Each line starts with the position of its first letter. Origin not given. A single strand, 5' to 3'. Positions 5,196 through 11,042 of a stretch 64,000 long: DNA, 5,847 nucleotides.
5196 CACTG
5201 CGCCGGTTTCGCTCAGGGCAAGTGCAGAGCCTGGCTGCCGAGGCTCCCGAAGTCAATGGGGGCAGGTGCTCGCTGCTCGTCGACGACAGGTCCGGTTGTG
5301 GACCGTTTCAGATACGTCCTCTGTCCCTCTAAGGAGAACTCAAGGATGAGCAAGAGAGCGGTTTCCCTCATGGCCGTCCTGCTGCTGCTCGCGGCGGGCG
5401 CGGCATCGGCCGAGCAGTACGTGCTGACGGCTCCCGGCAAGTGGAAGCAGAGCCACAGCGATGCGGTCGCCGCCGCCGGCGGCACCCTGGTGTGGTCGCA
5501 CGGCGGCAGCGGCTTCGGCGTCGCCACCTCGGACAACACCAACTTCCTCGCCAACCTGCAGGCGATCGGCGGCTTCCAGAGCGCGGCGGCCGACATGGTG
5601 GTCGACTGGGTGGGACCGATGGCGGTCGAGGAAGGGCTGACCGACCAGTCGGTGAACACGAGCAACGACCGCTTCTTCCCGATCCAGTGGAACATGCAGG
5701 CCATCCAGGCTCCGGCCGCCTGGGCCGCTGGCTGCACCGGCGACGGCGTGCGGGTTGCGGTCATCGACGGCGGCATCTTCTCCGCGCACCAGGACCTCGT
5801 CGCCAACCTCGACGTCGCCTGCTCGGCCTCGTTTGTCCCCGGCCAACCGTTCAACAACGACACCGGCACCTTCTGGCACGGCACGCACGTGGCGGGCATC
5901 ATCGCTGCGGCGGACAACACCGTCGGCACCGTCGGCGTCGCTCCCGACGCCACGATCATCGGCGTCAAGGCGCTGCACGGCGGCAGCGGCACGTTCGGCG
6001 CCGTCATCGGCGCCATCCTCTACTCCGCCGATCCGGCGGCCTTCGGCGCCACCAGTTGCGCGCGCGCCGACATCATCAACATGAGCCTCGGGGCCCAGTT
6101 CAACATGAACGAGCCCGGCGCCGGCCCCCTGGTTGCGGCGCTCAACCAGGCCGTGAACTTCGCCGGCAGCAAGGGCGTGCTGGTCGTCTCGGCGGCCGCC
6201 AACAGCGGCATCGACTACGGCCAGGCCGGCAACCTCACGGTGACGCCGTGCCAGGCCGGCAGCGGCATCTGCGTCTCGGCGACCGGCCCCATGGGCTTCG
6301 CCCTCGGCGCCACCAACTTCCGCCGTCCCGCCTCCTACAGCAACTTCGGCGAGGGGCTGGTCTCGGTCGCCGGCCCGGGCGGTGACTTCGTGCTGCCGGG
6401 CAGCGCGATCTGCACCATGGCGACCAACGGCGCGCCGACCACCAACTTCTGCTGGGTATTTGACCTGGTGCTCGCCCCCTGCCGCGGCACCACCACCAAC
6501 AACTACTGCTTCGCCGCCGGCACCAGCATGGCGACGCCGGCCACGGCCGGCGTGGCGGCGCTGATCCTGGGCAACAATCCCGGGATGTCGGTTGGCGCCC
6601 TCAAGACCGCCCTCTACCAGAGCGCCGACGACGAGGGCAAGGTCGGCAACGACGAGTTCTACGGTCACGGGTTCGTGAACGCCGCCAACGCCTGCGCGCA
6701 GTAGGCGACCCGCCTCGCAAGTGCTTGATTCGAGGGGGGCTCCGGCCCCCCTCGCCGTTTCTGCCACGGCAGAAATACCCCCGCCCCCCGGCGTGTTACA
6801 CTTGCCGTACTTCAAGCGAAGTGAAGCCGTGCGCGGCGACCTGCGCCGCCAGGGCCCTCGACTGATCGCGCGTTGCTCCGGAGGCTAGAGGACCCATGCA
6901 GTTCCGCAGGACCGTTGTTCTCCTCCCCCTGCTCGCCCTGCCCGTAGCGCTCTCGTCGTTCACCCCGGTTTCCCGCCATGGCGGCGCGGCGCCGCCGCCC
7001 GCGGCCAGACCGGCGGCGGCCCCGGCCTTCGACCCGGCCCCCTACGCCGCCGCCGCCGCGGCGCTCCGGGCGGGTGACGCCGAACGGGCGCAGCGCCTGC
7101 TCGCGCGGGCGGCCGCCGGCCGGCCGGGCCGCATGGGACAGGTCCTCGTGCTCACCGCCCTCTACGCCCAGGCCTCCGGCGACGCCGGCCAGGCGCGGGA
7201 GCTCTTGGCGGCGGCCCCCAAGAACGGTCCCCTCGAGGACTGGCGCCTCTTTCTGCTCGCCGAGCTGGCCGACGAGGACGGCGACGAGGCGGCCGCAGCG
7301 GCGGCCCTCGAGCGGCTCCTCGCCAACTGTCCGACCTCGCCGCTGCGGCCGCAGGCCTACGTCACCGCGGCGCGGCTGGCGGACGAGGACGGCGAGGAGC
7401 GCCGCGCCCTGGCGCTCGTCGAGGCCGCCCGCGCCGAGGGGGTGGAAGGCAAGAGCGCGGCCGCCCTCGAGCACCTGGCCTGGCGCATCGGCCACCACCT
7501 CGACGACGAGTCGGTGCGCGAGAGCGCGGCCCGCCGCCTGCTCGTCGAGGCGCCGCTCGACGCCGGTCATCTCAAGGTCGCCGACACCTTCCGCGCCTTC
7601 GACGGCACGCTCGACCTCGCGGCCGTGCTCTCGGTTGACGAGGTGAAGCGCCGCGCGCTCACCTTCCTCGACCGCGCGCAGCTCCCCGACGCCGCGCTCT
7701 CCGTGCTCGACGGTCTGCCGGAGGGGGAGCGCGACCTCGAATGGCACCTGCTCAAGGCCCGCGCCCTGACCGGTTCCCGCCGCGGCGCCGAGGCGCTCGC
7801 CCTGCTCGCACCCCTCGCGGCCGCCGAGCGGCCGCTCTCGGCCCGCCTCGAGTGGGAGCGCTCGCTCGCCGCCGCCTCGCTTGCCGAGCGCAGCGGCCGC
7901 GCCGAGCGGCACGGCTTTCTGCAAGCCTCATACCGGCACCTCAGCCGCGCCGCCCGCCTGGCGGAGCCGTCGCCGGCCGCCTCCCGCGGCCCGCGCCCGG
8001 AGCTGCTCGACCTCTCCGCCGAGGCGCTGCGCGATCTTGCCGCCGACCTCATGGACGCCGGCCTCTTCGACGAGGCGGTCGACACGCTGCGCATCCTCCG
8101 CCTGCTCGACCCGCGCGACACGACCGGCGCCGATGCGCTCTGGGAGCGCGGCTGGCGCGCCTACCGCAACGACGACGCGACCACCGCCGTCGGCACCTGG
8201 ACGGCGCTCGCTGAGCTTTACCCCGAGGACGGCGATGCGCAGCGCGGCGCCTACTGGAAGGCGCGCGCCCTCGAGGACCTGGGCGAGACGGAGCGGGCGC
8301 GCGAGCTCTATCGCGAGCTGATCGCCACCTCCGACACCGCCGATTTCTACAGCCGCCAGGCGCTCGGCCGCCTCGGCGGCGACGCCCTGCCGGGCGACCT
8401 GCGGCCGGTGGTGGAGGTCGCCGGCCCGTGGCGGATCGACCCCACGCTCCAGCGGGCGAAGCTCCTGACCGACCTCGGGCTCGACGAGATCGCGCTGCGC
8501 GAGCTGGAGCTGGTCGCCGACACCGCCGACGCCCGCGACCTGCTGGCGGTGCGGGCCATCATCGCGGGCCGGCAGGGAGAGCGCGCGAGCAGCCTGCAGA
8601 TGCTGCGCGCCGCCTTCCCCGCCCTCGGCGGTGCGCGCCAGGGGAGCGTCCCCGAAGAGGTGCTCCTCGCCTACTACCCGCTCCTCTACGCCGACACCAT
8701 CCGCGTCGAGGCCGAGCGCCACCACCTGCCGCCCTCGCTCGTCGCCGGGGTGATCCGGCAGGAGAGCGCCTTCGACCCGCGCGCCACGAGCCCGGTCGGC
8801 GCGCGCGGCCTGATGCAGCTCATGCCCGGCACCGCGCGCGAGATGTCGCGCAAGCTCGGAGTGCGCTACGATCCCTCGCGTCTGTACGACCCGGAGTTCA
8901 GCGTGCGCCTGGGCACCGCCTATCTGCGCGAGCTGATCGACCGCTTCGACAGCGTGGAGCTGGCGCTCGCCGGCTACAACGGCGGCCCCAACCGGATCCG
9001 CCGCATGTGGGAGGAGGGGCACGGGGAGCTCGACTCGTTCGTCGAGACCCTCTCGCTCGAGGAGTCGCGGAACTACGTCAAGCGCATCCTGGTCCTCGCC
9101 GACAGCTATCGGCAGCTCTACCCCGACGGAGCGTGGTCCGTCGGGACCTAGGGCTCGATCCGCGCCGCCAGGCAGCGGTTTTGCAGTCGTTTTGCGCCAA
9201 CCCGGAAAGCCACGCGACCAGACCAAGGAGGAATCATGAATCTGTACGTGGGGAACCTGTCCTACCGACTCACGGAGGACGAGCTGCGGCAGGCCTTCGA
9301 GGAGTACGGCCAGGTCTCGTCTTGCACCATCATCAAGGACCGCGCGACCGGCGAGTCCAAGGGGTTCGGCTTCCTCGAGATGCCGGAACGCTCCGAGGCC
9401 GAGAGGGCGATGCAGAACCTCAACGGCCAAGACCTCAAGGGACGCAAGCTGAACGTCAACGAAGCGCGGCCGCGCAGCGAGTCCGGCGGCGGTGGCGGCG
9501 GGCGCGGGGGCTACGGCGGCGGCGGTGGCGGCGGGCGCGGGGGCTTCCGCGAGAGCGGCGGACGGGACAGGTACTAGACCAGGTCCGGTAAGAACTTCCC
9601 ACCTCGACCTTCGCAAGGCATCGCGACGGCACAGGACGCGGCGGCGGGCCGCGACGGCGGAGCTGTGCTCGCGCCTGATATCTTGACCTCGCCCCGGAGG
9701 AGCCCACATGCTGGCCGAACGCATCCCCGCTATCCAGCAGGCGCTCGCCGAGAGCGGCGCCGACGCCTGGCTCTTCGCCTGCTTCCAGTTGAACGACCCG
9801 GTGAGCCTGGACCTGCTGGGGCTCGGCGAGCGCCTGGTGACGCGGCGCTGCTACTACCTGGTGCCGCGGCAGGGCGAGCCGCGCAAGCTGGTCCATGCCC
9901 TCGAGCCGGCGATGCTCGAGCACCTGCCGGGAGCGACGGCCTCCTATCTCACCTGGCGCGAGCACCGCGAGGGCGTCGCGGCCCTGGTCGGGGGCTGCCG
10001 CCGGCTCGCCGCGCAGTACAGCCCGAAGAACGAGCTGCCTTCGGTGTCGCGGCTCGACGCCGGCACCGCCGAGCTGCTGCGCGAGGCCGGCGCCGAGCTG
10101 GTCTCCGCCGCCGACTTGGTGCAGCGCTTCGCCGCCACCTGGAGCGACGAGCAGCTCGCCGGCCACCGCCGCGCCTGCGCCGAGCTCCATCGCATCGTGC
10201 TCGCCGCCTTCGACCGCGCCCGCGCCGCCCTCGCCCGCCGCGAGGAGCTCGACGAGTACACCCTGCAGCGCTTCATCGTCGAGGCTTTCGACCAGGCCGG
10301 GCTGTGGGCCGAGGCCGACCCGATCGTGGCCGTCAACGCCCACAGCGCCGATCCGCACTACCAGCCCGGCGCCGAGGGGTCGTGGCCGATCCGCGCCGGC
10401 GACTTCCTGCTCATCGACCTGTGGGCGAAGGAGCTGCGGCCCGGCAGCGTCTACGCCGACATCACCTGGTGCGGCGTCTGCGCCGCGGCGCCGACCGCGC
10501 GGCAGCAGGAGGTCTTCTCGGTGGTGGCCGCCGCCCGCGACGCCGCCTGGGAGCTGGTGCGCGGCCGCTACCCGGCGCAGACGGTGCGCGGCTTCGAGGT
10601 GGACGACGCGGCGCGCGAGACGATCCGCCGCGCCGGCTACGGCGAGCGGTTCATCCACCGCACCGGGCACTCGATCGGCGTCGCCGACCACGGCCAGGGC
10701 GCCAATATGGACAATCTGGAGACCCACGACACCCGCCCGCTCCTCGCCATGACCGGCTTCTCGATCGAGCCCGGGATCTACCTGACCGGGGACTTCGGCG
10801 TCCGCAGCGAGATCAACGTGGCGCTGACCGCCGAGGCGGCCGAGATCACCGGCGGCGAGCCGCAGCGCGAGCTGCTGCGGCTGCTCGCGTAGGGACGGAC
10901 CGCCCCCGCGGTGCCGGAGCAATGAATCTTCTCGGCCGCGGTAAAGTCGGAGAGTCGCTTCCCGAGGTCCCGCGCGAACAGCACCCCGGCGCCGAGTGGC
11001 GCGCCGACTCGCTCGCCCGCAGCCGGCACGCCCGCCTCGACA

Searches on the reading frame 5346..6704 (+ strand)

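Call 10: search_protein_families(library=pfam, proteins=[window:5346-6704:+], max_evalue=0.001)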
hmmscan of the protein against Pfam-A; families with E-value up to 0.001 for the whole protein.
window:5346-6704:+ (452 aa): 1 family
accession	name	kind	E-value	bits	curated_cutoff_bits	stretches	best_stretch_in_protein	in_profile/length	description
PF00082.27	Peptidase_S8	-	1.8e-41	142.8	21.8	1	132-442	1-288/288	Subtilase family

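Call 53: search_protein_families(library=ncbifam, proteins=[window:5346-6704:+], max_evalue=0.0001)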
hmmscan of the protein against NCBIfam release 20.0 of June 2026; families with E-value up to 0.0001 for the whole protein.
window:5346-6704:+ (452 aa): 4 families
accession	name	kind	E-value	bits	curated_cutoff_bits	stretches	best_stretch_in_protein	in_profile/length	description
TIGR03921.1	T7SS_mycosin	equivalog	4e-32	111.7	278.75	1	122-450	3-285/353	type VII secretion-associated serine protease mycosin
NF033595.1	denti_PrtP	equivalog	5.8e-14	51.6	300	1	318-450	391-502/606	dentilisin complex serine proteinase subunit PrtP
NF051851.1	AtpSerPepEprS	equivalog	1.1e-11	43.5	1700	1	112-252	46-189/988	autotransporter serine peptidase EprS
NF049966.1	QH_SP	equivalog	3.9e-09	36.2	165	1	136-288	1-126/219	subtilisin-like serine protease QhpE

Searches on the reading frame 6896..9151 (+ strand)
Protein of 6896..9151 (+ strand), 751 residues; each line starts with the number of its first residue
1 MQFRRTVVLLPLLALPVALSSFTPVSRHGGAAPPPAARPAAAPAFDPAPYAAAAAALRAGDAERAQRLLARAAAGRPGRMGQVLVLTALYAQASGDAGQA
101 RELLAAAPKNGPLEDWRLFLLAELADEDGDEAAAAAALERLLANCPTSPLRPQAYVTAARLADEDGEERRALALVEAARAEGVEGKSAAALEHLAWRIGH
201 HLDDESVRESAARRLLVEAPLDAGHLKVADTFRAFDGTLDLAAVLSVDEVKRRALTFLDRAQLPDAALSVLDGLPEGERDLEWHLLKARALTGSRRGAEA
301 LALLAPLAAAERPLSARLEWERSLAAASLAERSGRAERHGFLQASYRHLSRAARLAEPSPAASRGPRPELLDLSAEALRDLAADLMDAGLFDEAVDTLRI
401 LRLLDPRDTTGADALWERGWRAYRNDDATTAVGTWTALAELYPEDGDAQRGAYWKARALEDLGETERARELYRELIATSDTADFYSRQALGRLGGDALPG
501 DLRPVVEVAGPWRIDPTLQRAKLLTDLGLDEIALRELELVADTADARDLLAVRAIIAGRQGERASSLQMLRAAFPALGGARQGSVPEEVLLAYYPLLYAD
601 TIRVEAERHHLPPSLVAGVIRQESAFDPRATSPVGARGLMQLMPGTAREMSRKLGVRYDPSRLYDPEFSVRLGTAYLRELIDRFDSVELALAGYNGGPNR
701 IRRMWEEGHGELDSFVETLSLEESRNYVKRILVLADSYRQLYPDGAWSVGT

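Call 10: search_protein_families(library=pfam, proteins=[window:6896-9151:+], max_evalue=0.001)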
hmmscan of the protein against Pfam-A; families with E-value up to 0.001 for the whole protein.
window:6896-9151:+ (751 aa): 3 families
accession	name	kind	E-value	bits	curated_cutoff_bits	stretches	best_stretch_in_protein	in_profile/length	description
PF01464.25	SLT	-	5.9e-30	103.7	21.3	1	601-704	2-104/117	Transglycosylase SLT domain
PF13174.12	TPR_6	-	1.6e-07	31.9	26.3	0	118-148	3-33/33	Tetratricopeptide repeat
PF13432.12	TPR_16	-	0.00081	20.2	32.7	0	418-479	3-61/65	Tetratricopeptide repeat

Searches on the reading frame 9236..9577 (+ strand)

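Call 10: search_protein_families(library=pfam, proteins=[window:9236-9577:+], max_evalue=0.001)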
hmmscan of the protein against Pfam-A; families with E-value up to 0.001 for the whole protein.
window:9236-9577:+ (113 aa): 2 families
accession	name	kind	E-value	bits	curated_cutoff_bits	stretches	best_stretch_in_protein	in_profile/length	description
PF00076.28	RRM_1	-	8.8e-25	86.8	20.7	1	3-72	1-69/70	RNA recognition motif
PF13893.12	RRM_5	-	9.4e-05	22.5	27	1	11-75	38-97/125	RNA recognition motif. (a.k.a. RRM, RBD, or RNP domain)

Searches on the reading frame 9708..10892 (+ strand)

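Call 10: search_protein_families(library=pfam, proteins=[window:9708-10892:+], max_evalue=0.001)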
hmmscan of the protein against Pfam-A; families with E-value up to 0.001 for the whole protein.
window:9708-10892:+ (394 aa): 1 family
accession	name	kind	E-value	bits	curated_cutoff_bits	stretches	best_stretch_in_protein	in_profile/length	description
PF00557.29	Peptidase_M24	-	2.5e-34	119.3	23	1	159-374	5-207/208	Metallopeptidase family M24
